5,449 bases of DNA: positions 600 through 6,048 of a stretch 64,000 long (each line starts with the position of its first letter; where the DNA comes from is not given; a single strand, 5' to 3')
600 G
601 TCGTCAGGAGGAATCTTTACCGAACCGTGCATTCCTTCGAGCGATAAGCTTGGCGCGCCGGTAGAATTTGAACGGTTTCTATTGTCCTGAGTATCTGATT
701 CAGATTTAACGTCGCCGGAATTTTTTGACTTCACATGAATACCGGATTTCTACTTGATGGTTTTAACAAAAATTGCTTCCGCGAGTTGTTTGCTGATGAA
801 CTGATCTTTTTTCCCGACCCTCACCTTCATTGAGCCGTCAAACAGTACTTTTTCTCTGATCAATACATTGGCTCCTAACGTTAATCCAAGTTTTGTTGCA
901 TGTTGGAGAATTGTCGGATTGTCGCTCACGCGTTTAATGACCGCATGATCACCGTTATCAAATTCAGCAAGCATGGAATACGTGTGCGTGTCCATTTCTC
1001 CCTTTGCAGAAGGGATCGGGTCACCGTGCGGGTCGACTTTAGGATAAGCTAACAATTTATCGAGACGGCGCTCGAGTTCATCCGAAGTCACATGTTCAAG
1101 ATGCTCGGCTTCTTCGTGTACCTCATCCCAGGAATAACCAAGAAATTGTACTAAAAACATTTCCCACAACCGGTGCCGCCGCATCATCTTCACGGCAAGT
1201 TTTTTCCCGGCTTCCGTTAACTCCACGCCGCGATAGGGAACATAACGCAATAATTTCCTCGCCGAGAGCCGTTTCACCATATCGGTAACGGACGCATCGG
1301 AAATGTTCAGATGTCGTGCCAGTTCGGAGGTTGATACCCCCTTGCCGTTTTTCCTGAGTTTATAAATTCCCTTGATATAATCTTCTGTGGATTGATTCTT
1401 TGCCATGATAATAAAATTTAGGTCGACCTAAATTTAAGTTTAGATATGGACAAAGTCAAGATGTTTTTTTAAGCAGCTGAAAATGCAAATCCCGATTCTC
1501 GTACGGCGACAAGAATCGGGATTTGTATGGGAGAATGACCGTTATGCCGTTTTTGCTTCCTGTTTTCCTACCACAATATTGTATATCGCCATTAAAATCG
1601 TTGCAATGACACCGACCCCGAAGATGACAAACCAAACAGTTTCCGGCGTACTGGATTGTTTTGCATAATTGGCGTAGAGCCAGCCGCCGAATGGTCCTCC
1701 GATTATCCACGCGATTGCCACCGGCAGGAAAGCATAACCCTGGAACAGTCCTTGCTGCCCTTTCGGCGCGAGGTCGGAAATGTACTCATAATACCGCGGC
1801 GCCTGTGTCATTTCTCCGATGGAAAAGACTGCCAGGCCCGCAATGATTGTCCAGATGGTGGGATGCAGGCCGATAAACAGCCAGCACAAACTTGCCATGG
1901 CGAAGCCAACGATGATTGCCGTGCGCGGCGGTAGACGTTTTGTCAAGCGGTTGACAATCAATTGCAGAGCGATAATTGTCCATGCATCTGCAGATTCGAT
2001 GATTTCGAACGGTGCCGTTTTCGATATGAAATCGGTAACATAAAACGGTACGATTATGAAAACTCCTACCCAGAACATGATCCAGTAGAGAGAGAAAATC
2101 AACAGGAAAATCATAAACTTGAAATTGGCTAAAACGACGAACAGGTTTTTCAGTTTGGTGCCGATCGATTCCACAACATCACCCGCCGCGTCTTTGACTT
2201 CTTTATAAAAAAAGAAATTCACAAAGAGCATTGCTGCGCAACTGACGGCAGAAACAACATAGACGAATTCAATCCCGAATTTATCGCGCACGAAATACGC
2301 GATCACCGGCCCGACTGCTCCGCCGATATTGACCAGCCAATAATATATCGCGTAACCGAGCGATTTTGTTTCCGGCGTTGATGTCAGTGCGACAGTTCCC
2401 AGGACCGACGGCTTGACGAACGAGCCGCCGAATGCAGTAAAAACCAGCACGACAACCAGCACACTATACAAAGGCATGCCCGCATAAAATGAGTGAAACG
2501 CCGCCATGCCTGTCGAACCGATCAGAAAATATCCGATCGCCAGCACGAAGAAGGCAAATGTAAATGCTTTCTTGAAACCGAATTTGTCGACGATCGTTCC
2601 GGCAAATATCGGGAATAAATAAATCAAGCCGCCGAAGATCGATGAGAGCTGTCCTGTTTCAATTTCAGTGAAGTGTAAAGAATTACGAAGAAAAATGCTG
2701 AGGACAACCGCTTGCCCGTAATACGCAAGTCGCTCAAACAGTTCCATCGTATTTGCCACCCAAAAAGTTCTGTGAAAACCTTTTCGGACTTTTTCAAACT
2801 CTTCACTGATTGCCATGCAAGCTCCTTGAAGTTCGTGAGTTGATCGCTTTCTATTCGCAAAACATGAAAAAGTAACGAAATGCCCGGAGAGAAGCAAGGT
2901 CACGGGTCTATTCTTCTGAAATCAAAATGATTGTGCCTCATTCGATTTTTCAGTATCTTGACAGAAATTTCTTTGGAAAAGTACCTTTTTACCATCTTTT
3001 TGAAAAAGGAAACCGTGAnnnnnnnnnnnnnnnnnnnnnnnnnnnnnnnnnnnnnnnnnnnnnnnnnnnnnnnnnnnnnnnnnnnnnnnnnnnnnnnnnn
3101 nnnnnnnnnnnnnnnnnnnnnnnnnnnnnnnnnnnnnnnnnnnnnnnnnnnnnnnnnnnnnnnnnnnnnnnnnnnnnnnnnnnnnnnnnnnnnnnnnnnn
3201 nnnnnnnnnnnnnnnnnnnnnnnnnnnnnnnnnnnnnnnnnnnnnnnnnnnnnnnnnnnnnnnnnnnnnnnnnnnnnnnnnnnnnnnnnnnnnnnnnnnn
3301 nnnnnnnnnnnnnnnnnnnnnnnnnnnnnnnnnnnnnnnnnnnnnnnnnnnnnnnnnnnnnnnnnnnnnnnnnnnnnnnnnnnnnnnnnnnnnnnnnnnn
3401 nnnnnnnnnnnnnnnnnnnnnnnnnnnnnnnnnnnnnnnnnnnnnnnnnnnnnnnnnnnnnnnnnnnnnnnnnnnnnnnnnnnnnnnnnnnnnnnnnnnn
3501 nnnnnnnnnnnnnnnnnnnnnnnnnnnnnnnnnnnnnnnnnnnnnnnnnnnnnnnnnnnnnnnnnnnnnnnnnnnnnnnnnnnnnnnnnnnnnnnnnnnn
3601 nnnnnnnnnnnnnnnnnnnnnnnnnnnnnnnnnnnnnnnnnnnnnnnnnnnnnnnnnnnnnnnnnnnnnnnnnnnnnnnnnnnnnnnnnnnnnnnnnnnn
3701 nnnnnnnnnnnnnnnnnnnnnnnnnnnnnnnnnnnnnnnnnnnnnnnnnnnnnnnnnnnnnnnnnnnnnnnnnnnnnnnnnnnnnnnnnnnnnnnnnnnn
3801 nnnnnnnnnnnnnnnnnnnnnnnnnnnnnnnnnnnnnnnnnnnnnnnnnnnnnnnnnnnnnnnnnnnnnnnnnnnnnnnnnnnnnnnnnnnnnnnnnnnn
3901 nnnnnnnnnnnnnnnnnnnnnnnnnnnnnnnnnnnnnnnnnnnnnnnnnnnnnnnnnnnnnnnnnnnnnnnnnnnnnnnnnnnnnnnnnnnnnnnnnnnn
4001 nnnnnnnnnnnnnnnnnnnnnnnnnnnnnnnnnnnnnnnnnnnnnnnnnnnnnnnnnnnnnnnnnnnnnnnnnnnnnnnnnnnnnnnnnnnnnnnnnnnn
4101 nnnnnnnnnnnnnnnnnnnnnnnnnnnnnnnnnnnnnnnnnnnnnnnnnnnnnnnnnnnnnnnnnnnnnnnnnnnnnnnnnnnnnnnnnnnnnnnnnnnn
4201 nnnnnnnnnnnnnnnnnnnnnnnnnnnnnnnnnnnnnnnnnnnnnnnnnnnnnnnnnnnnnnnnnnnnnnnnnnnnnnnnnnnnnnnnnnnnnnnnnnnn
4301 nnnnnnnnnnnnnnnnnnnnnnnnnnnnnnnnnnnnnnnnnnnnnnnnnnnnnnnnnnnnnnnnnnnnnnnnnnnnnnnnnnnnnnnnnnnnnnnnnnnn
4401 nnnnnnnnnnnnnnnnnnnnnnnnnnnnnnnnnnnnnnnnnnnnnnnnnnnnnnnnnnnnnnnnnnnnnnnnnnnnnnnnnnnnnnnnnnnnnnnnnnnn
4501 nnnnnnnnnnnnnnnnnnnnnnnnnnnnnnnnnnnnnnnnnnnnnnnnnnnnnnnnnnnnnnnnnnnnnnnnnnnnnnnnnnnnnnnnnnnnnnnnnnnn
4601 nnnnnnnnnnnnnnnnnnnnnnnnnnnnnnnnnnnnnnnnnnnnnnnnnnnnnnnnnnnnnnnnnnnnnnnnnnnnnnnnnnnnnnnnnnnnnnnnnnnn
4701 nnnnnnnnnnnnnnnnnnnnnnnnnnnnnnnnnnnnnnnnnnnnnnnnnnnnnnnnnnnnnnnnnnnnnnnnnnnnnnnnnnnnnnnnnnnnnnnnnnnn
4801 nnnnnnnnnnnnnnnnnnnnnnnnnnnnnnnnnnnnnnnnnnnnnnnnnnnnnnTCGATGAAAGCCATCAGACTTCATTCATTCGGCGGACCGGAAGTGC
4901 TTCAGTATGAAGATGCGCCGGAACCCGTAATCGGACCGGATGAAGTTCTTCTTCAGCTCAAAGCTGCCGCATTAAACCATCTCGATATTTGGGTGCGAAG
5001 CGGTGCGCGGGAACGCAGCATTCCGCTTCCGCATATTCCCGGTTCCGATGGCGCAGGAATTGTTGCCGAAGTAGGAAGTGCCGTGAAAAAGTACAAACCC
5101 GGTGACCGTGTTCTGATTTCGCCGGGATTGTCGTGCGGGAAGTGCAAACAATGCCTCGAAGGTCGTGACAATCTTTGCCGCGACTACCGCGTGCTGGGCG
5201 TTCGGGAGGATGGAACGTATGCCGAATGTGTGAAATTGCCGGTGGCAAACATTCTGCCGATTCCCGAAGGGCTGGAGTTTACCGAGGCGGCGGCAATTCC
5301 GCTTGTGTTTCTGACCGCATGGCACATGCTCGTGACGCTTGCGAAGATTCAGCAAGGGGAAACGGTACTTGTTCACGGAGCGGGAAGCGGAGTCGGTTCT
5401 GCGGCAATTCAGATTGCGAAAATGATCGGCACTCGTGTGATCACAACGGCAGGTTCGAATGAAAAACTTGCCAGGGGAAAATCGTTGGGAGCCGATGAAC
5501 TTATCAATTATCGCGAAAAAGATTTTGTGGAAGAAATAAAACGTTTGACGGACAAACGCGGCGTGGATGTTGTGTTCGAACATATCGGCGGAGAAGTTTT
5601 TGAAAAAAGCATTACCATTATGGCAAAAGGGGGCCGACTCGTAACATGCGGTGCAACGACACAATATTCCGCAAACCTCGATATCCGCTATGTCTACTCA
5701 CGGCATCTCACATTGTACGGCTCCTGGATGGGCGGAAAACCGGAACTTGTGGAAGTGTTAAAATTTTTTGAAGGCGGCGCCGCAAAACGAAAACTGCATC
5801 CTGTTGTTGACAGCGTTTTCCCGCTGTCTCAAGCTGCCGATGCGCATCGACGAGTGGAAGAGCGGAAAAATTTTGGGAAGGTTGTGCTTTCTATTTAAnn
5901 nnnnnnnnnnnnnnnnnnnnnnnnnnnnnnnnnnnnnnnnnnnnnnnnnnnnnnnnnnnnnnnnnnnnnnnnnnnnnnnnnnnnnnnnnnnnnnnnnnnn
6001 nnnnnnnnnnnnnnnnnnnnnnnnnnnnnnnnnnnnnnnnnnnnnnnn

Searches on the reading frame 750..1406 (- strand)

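Call 97: search_protein_families(library=pfam, proteins=[window:750-1406:-], max_evalue=0.001)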
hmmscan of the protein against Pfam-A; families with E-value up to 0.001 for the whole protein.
window:750-1406:- (218 aa): 6 families
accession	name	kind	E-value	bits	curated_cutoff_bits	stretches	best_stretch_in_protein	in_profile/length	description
PF02742.21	Fe_dep_repr_C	-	3.9e-34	116.9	27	1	64-132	1-69/70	Iron dependent repressor, metal binding and dimerisation domain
PF01325.25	Fe_dep_repress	-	5.3e-17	62.2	26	1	5-61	4-60/60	Iron dependent repressor, N-terminal DNA binding domain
PF04023.20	FeoA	-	5.1e-12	46.1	23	1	146-215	3-73/74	FeoA domain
PF12802.13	MarR_2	-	2.5e-06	28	27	1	19-56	16-53/61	MarR family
PF01047.28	MarR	-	0.00016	21.9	24.6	1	23-50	17-44/59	MarR family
PF08279.18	HTH_11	-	0.00071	19.9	25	0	15-49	7-41/55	HTH domain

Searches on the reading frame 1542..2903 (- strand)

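Call 97: search_protein_families(library=pfam, proteins=[window:1542-2903:-], max_evalue=0.001)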
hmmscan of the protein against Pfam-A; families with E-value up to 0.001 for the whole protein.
window:1542-2903:- (453 aa): 2 families
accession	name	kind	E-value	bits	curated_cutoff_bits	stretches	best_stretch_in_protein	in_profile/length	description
PF07690.21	MFS_1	-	3.2e-35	122.1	33.4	2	57-291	8-231/347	Major Facilitator Superfamily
PF00083.30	Sugar_tr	-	0.00013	21.5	22.3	1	50-237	258-441/452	Sugar (and other) transporter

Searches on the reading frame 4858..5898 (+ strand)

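Call 97: search_protein_families(library=pfam, proteins=[window:4858-5898:+], max_evalue=0.001)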
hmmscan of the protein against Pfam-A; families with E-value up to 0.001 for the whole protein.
window:4858-5898:+ (346 aa): 3 families
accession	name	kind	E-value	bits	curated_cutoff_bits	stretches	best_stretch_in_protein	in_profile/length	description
PF00107.32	ADH_zinc_N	-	1.8e-36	125.4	31.8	1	178-304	1-127/129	Zinc-binding dehydrogenase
PF08240.17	ADH_N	-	4e-29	101.4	23.5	1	26-137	1-104/104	Alcohol dehydrogenase GroES-like domain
PF13602.12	ADH_zinc_N_2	-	5.5e-26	92.5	27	1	210-344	1-134/134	Zinc-binding dehydrogenase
